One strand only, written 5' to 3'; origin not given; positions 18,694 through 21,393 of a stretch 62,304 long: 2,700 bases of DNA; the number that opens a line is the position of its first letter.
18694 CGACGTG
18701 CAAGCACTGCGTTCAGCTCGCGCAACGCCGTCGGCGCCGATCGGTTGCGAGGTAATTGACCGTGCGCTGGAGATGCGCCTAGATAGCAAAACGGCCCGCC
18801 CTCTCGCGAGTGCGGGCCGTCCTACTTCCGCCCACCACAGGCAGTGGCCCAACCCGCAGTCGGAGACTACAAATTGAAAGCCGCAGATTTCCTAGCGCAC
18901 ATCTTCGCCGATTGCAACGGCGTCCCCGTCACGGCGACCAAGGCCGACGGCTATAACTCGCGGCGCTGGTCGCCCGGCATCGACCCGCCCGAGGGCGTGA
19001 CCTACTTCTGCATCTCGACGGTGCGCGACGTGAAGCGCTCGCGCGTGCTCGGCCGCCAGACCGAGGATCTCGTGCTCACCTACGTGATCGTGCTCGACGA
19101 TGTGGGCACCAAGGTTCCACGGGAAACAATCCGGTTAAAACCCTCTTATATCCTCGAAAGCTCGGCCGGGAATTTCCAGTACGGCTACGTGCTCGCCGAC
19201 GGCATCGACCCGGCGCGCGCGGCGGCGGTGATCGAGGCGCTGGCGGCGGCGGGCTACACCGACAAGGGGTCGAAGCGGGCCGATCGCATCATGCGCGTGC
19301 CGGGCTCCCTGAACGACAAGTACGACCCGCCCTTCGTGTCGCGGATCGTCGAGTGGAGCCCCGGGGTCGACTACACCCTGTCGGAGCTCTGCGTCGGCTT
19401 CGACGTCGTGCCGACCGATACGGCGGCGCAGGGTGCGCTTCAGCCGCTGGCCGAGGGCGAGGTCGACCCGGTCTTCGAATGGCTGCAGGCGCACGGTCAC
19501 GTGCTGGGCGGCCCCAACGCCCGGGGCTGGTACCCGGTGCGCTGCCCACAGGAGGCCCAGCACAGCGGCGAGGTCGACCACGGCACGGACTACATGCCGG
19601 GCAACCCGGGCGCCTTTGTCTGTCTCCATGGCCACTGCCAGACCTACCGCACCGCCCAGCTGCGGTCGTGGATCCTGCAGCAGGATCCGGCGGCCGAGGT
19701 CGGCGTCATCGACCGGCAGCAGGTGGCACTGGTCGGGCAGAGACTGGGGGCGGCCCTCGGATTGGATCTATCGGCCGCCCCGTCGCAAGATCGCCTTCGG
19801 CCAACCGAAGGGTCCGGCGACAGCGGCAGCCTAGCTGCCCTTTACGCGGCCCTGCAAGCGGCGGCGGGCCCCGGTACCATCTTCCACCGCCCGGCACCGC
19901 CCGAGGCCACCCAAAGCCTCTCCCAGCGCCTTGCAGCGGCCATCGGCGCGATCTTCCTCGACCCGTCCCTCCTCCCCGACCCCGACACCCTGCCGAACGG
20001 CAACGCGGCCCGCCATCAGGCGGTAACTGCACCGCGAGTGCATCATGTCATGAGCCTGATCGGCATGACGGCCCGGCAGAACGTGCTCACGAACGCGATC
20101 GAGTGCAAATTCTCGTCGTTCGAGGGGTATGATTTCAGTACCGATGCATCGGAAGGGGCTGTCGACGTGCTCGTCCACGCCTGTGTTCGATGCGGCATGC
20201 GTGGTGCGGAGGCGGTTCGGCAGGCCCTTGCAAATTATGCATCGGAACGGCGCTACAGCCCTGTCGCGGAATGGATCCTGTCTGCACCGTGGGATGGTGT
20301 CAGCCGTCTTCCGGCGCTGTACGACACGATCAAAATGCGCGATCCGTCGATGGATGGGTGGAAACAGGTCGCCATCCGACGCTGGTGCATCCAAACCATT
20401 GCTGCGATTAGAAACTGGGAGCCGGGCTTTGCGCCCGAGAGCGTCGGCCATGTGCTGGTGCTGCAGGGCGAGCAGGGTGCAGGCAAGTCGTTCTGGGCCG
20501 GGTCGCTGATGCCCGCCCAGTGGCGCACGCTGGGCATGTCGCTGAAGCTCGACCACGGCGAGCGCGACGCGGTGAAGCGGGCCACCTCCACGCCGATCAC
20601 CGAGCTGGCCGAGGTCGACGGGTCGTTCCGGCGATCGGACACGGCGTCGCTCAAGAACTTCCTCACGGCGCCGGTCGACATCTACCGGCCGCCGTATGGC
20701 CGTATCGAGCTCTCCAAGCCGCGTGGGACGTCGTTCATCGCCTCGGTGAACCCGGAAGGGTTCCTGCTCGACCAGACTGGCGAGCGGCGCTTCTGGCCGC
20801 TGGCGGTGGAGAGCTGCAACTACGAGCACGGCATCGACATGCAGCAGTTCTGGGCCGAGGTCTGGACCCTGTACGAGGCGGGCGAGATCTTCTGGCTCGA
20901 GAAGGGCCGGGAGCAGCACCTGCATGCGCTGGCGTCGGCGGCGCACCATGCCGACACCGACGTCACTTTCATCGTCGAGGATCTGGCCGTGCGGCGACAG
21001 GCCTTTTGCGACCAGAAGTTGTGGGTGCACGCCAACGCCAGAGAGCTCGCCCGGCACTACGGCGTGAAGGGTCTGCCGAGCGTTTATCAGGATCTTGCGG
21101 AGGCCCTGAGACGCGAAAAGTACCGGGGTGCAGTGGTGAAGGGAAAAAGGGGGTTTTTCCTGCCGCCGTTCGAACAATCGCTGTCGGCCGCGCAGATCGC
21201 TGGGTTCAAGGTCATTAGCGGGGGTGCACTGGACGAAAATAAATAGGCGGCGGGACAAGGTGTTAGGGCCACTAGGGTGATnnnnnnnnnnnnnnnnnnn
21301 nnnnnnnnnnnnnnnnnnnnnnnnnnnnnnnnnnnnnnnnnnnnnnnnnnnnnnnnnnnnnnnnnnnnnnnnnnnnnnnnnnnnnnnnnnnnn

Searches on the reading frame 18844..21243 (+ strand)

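Call 45: search_protein_families(library=phrogs, proteins=[window:18844-21243:+], max_evalue=0.00001)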
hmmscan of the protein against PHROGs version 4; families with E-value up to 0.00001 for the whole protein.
window:18844-21243:+ (800 aa): 8 families
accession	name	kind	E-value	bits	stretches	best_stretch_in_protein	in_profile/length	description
phrog_1313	-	DNA, RNA and nucleotide metabolism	7.5e-41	141.7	1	456-705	222-469/568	DNA helicase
phrog_16593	-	DNA, RNA and nucleotide metabolism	2.4e-39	136.4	1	440-674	472-698/823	DNA primase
phrog_256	-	DNA, RNA and nucleotide metabolism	4.2e-38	132.5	1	451-706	444-693/798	DNA helicase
phrog_2249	-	DNA, RNA and nucleotide metabolism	2.6e-34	120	1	467-707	470-700/802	DNA primase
phrog_15962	-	DNA, RNA and nucleotide metabolism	5.9e-27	95.2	1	457-695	475-714/835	DNA primase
phrog_36873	-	DNA, RNA and nucleotide metabolism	4.4e-18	65.4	1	455-743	474-756/1082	DNA helicase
phrog_3123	-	unknown function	1.1e-08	35.1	1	74-181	81-189/583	-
phrog_10514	-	DNA, RNA and nucleotide metabolism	1.5e-06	27.7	1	85-184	83-188/750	DNA primase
